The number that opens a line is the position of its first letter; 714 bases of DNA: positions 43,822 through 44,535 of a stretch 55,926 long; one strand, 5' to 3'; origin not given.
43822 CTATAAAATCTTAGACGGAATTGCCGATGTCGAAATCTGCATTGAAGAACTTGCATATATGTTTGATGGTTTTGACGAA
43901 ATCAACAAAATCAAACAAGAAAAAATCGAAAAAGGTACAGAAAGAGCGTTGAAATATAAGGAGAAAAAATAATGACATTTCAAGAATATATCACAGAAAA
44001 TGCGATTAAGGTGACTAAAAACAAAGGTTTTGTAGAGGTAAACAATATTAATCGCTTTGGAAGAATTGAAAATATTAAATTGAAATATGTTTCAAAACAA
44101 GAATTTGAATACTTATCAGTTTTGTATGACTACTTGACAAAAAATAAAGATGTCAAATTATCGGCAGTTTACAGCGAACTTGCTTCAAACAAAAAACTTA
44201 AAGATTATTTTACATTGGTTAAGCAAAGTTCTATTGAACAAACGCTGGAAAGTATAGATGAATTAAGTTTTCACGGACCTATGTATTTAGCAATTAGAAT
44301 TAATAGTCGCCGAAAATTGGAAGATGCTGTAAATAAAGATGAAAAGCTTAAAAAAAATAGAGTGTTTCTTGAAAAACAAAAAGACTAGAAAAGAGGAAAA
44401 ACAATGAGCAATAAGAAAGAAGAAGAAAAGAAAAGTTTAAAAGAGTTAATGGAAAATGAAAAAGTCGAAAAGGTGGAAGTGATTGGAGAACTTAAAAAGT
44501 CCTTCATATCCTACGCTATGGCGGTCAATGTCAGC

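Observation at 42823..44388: Four-gene cassette (MazG-like / DUF488-like / MazG-like / orphan) wedged inside the gyrB-gyrA operon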

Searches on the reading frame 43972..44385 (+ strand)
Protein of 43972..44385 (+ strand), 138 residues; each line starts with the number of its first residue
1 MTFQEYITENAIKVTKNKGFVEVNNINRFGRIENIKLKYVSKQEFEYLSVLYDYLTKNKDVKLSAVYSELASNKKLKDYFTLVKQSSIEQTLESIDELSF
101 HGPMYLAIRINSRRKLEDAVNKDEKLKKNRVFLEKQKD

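Call 4: search_protein_families(library=pfam, proteins=[window:43972-44385:+], max_evalue=1)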
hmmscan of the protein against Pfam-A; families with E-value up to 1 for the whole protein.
window:43972-44385:+ (138 aa): 3 families
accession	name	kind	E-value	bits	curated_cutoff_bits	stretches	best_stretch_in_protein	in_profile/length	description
PF23808.1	DUF7181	-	0.0048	17.6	27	1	58-107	49-96/153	Domain of unknown function (DUF7181)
PF11563.14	Protoglobin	-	0.048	14.1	25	1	41-89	15-61/158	Protoglobin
PF23138.1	CTLH_Armc9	-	0.06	14.1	27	1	73-137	14-82/135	Armc9, CTLH-like domain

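Call 5: search_protein_families(library=phrogs, proteins=[window:43972-44385:+], max_evalue=0.1)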
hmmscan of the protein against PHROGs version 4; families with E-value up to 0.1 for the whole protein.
window:43972-44385:+ (138 aa): 0 families

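Call 6: search_protein_families(library=ncbifam, proteins=[window:43972-44385:+], max_evalue=1)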
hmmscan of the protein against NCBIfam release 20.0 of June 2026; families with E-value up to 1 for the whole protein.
window:43972-44385:+ (138 aa): 0 families

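Call 41: find_homologous_proteins(query=window:43972-44385:+, max_evalue=0.01)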
Query window:43972-44385:+ (138 aa): 5 proteins with E <= 0.01 among 21 candidates.
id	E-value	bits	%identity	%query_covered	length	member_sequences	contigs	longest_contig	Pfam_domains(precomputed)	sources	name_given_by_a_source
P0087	2.2e-79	281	100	100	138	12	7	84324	-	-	-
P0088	2.5e-75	268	96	100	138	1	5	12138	-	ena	-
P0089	5.5e-74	264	95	100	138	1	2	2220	-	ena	-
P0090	4.1e-73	261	94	100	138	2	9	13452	-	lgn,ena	-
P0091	1.6e-35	140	91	56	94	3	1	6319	-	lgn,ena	-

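Call 59: search_solved_structures(query=A5, max_evalue=10)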
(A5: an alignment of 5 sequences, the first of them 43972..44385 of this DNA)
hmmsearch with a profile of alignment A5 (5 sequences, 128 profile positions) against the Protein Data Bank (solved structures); distinct sequences matched with E-value up to 10: 4.
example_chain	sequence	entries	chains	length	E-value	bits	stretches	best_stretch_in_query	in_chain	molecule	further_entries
5o7e_A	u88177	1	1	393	0.91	13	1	49-89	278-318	ColH protein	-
4ar1_A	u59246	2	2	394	0.92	13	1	49-89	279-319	COLH PROTEIN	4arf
7zoc_A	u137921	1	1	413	1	12.9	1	49-89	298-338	Collagenase ColH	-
9cme_A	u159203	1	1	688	3.4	11.2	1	27-90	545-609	Collagenase ColH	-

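Call 68: search_protein_representatives(protein=window:43972-44385:+)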
Query: 138 residues. Proteins with E-value up to 0.001 (for the whole library): 6; up to 1e-10: 3; up to 1e-30: 1. The best 6 are listed.
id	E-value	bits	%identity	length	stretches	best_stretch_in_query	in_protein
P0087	7.1e-80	281.3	100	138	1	1-138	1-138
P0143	1.1e-24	103.2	61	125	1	1-94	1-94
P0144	8.4e-11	58.4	35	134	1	1-137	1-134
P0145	3.3e-10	56.5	33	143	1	1-131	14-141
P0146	4.2e-08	49.7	28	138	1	1-135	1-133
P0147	3.1e-05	40.4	36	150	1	1-116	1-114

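Call 69: find_encoding_contigs(protein=P0145, flank=4000, max_places=2)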
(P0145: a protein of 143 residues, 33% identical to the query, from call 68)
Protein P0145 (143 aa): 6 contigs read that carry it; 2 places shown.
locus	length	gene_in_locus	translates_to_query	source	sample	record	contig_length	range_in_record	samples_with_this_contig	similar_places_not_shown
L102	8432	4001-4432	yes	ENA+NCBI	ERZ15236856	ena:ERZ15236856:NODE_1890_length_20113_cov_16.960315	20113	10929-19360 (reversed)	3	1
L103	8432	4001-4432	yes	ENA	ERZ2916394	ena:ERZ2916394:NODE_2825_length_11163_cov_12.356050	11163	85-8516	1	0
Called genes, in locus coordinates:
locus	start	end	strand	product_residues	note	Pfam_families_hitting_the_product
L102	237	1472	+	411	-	-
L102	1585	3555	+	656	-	PF02518:HATPase_c, PF00204:DNA_gyraseB, PF01751:Toprim, PF00986:DNA_gyraseB_C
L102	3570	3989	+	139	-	-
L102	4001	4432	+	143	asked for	-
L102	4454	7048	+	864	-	PF00521:DNA_topoisoIV, PF03989:DNA_gyraseA_C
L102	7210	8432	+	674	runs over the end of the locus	PF00270:DEAD (faint), PF00580:UvrD-helicase, PF13245:AAA_19 (weak), PF01443:Viral_helicase1, PF13361:UvrD_C (weak), PF13538:UvrD_C_2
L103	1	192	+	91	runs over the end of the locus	?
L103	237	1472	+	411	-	-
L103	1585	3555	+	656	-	PF02518:HATPase_c, PF00204:DNA_gyraseB, PF01751:Toprim, PF00986:DNA_gyraseB_C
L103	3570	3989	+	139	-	-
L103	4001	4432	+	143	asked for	-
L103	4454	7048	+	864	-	PF00521:DNA_topoisoIV, PF03989:DNA_gyraseA_C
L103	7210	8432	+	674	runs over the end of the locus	PF00270:DEAD (faint), PF00580:UvrD-helicase, PF13245:AAA_19 (weak), PF01443:Viral_helicase1, PF13361:UvrD_C (weak), PF13538:UvrD_C_2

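Call 82: search_protein_families(library=padloc, proteins=[window:43972-44385:+], max_evalue=0.1)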
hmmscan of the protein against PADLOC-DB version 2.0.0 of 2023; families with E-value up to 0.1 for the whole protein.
window:43972-44385:+ (138 aa): 0 families

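Call 83: predict_structure(alignment_id=A6)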
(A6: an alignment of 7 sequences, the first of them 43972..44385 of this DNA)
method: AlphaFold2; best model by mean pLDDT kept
length: 138 residues; sequences in the alignment: 7
mean_pLDDT: 90.3   pTM: 0.80
mean pLDDT of the five models: 90.3, 89.9, 87.3, 86.3, 82.9
residues with pLDDT >= 90: 98; 70-90: 34; 50-70: 5; < 50: 1
segments of 3 or more residues with pLDDT < 50: none
pLDDT, mean of each block of 10 residues (from residue 1): 95 90 84 90 96 94 95 95 92 94 93 93 84 63
secondary structure, 60 per line:
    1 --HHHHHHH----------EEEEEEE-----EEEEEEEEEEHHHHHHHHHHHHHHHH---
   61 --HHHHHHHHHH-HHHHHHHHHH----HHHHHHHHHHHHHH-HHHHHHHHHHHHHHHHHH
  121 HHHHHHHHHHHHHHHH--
elements in order: H3-9 E20-26 E32-41 H42-57 H63-72 H74-83 H88-101 H103-136

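Call 86: fold_search(model_id=the predicted structure, library=pdb)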
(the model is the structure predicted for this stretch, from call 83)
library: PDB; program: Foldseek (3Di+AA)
matches with E <= 10: 265; with E <= 0.001: 0
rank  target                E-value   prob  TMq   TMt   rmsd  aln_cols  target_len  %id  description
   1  9ul0_A                3.3e-01  0.08  0.16  0.12  14.3       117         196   14  Wild-type Bacillus megaterium Penicillin G Acylase with Covalently Bound Phenylacetic Acid (released 2026-02-18)
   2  9g9g_B                3.8e-01  0.12  0.21  0.21  14.6       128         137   13  CryoEM structure of Enterococcus italicus Csm-crRNA-CTR1 complex (4.3) bound to AMPNPP (released 2025-01-29)
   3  3us8_A                3.8e-01  0.11  0.17  0.08  14.1       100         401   12  Crystal Structure of an isocitrate dehydrogenase from Sinorhizobium meliloti 1021 (released 2011-12-14)
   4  3us8_B                4.5e-01  0.08  0.16  0.07  14.6       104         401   12  Crystal Structure of an isocitrate dehydrogenase from Sinorhizobium meliloti 1021 (released 2011-12-14)
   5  4aoy_C                5.7e-01  0.08  0.16  0.08  13.9        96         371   10  Open CtIDH. The complex structures of Isocitrate dehydrogenase from Clostridium thermocellum and Desulfotalea psychrop (released 2012-04-25)
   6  9ub9_A                6.1e-01  0.04  0.11  0.11  15.1       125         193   14  Wild-type Bacillus megaterium Penicillin G Acylase (released 2026-02-18)
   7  9y66_C                6.9e-01  0.07  0.17  0.05  30.6       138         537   12  attLsym bound serine integrase complex in the dimeric state (released 2026-02-04)
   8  3f51_A                7.8e-01  0.18  0.24  0.32  10.0        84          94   14  Crystal Structure of the clp gene regulator ClgR from Corynebacterium glutamicum (released 2008-11-18)
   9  5woq_B                7.8e-01  0.15  0.22  0.30  10.3        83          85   13  Crystal structure of an XRE family protein transcriptional regulator from Mycobacterium smegmatis (released 2017-08-16)
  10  6eup_A                9.9e-01  0.09  0.22  0.21  36.0       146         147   16  Crystal structure of Neisseria meningitidis NadA variant 3 double mutant A33I-I38L (released 2018-10-10)
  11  9y66_A                9.9e-01  0.04  0.14  0.05  30.4       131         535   15  attLsym bound serine integrase complex in the dimeric state (released 2026-02-04)
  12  6eun_B                1.1e+00  0.09  0.22  0.21  36.0       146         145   16  Crystal structure of Neisseria meningitidis vaccine antigen NadA variant 3 (released 2018-10-10)
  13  9g9b_B                1.1e+00  0.08  0.20  0.22  12.0       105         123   12  CryoEM structure of Enterococcus italicus Csm-crRNA (4.3) complex (released 2025-01-29)
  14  4aoy_A                1.2e+00  0.07  0.18  0.08  13.2        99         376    9  Open CtIDH. The complex structures of Isocitrate dehydrogenase from Clostridium thermocellum and Desulfotalea psychrop (released 2012-04-25)
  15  4aou                  1.2e+00  0.06  0.16  0.07  14.2       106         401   10  CtIDH bound to NADP. The complex structures of Isocitrate dehydrogenase from Clostridium thermocellum and Desulfotalea p (released 2012-07-11)
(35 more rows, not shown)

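Call 98: find_encoding_contigs(protein=P0143, flank=5000, max_places=4)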
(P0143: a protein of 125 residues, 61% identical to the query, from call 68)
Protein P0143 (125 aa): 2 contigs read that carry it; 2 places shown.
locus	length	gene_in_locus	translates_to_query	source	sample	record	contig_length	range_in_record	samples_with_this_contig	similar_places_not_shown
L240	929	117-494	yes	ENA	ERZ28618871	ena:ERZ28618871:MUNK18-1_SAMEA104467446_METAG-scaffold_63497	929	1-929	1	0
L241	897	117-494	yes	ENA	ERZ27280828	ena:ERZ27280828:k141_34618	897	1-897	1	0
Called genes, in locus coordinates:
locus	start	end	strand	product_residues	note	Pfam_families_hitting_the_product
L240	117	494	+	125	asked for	PF00986:DNA_gyraseB_C (weak)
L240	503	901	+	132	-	-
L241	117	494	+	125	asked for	PF00986:DNA_gyraseB_C (weak)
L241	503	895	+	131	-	?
